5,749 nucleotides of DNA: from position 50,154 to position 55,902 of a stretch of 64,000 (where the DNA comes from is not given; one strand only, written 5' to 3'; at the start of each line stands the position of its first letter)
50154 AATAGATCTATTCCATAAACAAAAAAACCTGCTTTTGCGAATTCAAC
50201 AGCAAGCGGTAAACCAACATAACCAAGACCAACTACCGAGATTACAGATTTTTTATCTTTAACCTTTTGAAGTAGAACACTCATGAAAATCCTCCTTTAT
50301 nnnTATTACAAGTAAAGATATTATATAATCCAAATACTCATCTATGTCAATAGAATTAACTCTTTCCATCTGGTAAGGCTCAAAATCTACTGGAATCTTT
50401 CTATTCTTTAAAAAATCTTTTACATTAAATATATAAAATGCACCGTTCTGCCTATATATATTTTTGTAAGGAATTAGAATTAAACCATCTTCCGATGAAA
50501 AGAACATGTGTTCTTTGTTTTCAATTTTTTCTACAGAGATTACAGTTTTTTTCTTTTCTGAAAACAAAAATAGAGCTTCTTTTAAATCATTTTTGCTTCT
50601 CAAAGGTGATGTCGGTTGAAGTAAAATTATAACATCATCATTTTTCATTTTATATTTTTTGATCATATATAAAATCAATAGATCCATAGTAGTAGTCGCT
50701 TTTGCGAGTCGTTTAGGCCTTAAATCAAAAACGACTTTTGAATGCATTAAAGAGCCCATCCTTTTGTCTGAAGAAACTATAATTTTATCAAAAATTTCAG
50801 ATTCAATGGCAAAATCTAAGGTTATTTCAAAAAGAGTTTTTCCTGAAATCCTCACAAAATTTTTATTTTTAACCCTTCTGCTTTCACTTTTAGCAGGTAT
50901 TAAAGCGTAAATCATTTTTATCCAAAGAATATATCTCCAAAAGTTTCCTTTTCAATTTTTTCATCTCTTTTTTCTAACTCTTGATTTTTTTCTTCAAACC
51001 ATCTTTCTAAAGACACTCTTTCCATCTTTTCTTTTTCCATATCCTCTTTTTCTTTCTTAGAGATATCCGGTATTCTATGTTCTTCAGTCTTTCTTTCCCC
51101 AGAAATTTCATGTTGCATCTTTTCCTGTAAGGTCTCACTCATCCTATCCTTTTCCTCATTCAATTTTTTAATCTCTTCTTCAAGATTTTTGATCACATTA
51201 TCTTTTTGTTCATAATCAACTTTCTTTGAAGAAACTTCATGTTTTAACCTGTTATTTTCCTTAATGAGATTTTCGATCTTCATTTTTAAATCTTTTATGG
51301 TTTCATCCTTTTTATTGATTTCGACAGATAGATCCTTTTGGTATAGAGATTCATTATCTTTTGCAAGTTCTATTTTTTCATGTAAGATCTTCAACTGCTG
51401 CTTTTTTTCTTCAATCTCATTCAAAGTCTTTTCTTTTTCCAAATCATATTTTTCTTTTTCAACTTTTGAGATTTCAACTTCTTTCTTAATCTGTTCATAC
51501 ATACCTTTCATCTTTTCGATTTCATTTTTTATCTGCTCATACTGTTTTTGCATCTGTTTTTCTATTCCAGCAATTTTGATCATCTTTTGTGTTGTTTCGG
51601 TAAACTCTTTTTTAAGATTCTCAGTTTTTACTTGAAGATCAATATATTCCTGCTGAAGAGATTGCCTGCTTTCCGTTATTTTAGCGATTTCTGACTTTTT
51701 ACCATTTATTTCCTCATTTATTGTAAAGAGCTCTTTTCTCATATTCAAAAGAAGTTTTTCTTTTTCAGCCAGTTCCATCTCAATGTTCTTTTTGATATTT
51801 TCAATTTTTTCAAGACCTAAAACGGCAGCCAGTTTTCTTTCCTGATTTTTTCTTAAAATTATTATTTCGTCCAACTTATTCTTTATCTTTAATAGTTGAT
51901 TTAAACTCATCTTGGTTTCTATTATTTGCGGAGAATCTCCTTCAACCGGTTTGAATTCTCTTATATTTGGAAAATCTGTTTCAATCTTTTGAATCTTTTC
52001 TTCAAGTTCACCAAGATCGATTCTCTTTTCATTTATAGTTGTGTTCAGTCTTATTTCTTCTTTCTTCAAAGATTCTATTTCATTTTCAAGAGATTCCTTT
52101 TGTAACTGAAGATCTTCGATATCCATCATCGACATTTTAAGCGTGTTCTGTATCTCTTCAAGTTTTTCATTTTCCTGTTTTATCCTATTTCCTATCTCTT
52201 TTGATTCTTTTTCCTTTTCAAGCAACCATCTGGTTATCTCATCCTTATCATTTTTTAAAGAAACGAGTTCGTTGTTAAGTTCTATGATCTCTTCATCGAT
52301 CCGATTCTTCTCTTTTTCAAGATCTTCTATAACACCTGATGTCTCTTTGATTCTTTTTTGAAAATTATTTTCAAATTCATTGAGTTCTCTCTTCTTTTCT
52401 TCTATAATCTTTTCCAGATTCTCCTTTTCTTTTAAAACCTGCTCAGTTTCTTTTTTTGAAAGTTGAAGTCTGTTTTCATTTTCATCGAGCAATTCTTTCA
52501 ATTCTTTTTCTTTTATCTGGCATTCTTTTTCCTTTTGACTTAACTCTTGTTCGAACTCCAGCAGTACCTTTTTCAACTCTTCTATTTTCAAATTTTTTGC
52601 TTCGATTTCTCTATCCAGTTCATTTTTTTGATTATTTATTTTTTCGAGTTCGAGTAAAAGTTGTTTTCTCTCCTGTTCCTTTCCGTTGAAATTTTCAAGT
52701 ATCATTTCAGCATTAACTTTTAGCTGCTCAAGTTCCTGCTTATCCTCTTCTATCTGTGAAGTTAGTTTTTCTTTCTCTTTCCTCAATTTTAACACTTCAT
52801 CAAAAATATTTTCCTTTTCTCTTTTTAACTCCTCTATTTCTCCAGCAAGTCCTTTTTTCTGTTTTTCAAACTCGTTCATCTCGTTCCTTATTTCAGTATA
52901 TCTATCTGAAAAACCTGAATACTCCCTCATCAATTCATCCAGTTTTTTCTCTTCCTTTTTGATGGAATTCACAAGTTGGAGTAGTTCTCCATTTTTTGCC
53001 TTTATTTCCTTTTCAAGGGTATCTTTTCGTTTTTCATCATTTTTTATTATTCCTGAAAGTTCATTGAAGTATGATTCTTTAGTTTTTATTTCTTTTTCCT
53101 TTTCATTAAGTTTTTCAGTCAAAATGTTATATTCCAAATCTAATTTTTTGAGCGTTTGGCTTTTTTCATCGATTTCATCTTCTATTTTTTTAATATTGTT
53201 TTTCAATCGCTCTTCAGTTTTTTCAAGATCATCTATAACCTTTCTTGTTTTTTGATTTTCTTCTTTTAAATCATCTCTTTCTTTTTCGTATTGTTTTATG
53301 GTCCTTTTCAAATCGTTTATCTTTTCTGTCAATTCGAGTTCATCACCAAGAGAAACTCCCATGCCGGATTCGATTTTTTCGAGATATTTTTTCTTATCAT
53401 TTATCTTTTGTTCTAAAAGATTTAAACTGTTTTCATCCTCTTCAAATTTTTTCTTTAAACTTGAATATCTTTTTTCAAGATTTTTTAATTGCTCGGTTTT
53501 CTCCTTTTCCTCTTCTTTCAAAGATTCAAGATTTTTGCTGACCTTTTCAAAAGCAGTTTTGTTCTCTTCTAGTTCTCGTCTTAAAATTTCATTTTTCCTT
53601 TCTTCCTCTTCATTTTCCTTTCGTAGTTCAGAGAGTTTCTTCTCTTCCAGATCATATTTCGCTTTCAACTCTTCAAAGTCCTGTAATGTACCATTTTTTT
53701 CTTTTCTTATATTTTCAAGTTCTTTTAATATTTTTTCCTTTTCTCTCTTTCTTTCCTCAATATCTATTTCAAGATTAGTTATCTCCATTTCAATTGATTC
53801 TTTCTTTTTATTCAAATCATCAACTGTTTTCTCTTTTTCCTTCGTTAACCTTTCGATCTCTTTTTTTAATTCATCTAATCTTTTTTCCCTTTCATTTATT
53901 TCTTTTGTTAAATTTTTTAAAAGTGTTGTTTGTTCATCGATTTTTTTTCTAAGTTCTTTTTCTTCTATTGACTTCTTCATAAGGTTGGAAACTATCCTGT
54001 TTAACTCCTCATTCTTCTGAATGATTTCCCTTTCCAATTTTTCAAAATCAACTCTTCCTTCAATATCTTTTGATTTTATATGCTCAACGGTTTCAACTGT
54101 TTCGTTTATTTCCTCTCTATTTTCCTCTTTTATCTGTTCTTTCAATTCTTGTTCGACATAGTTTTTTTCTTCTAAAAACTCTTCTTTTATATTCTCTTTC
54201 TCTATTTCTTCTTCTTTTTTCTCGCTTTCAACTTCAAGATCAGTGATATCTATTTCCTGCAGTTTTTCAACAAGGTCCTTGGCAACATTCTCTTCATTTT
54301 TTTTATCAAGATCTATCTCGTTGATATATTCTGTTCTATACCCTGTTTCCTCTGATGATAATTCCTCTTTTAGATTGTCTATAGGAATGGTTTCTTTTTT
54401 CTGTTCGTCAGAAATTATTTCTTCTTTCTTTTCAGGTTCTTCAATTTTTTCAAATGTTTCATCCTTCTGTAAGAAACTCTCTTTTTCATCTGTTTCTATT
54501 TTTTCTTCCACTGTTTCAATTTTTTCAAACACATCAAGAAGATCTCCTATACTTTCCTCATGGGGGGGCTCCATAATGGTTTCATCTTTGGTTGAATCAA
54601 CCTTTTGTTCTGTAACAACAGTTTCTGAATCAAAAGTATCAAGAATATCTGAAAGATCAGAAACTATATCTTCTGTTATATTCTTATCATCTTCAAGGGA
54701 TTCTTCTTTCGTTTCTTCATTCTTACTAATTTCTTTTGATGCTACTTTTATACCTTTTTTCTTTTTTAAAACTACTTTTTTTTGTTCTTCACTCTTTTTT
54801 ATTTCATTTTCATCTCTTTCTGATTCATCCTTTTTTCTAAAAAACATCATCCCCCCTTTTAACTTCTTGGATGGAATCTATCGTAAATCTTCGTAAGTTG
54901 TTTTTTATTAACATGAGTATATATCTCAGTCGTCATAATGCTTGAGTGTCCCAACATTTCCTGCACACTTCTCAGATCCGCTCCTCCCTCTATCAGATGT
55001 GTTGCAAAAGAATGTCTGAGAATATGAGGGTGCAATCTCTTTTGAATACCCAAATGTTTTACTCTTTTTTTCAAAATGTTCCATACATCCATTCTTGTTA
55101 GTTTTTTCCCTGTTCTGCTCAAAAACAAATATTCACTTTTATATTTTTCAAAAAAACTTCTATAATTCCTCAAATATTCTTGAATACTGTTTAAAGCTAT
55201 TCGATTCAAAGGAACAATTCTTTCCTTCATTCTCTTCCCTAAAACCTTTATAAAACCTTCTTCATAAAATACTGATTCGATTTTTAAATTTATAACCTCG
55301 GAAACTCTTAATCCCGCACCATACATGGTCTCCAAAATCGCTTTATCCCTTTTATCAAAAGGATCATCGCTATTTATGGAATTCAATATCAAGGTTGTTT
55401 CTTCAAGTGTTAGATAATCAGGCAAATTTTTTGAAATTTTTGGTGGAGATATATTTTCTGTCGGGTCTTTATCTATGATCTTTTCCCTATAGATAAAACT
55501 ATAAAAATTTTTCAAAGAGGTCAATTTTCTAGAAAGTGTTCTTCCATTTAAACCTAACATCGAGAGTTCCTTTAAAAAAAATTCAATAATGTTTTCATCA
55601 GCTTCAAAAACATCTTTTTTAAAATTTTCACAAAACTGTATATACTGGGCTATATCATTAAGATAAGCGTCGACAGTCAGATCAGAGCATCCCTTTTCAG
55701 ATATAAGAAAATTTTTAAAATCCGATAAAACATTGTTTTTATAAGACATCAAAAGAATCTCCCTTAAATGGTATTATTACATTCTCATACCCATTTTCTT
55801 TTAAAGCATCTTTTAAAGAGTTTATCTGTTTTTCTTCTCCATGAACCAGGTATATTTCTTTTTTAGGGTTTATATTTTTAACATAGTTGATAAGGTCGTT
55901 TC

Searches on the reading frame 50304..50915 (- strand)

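Call 60: search_protein_families(library=ncbifam, proteins=[window:50304-50915:-], max_evalue=0.001)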
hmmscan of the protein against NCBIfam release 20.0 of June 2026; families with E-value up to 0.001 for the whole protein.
window:50304-50915:- (204 aa): 5 families
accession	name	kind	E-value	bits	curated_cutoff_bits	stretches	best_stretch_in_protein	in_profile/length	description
TIGR03584.1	PseF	equivalog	1.4e-20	73.9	205.7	1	4-198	2-214/222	pseudaminic acid cytidylyltransferase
NF003952.0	PRK05450.1-5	subfamily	6.1e-10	38.6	193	1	2-135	3-135/250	3-deoxy-manno-octulosonate cytidylyltransferase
TIGR00466.1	kdsB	equivalog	1.2e-05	24.9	155.2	1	5-138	6-137/241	3-deoxy-manno-octulosonate cytidylyltransferase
NF003950.0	PRK05450.1-3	subfamily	1.4e-05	24.6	234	1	3-131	4-130/248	3-deoxy-manno-octulosonate cytidylyltransferase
NF009905.0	PRK13368.1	subfamily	6e-05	22.5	255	1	3-135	4-133/243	3-deoxy-manno-octulosonate cytidylyltransferase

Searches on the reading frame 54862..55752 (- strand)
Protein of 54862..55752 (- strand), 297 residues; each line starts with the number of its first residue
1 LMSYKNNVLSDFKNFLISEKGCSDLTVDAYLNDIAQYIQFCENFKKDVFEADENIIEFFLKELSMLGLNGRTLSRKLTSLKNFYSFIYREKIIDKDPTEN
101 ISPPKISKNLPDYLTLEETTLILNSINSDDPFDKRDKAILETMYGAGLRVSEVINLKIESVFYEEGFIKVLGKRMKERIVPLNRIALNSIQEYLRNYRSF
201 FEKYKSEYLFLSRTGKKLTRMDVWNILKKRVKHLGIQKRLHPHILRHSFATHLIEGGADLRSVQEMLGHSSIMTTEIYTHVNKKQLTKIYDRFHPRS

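Call 60: search_protein_families(library=ncbifam, proteins=[window:54862-55752:-], max_evalue=0.001)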
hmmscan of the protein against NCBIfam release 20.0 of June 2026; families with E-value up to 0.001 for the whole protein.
window:54862-55752:- (297 aa): 12 families
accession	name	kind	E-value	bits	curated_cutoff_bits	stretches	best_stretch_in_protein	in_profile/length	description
TIGR02225.1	recomb_XerD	equivalog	3.3e-102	341.7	329.6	1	11-296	2-289/290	site-specific tyrosine recombinase XerD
NF001399.0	PRK00283.1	subfamily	1.6e-93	313.3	279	1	3-297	3-299/300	tyrosine recombinase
TIGR02224.1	recomb_XerC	equivalog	5.9e-91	304.9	335.15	1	11-297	2-293/295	tyrosine recombinase XerC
NF040815.2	recomb_XerA_Arch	equivalog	5.2e-66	222.9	220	1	12-290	3-263/263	site-specific tyrosine recombinase/integron integrase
NF002331.0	PRK01287.1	subfamily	6.7e-53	179.9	371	1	18-295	38-326/365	site-specific tyrosine recombinase XerC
TIGR02249.1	integrase_gron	subfamily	5.1e-40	137.8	265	2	226-289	245-308/315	integron integrase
NF003462.0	PRK05084.1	equivalog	3.1e-31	108.4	267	1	134-293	195-356/360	tyrosine recombinase XerS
NF011946.0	PRK15417.1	equivalog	2.9e-24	85.9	435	2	226-284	260-318/337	integron integrase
NF007370.0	PRK09870.1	subfamily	2e-22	79.8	221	1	112-294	11-192/200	tyrosine-type DNA invertase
NF007371.0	PRK09871.1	subfamily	2.5e-21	76.1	222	1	113-292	6-185/198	tyrosine-type DNA invertase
NF002685.0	PRK02436.1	equivalog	7e-10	39.1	178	1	13-279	6-244/245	site-specific tyrosine recombinase XerD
NF040693.1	recomb_GmtY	equivalog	8.7e-10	38.4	340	1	191-288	337-439/441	gamma-mobile-trio recombinase GmtY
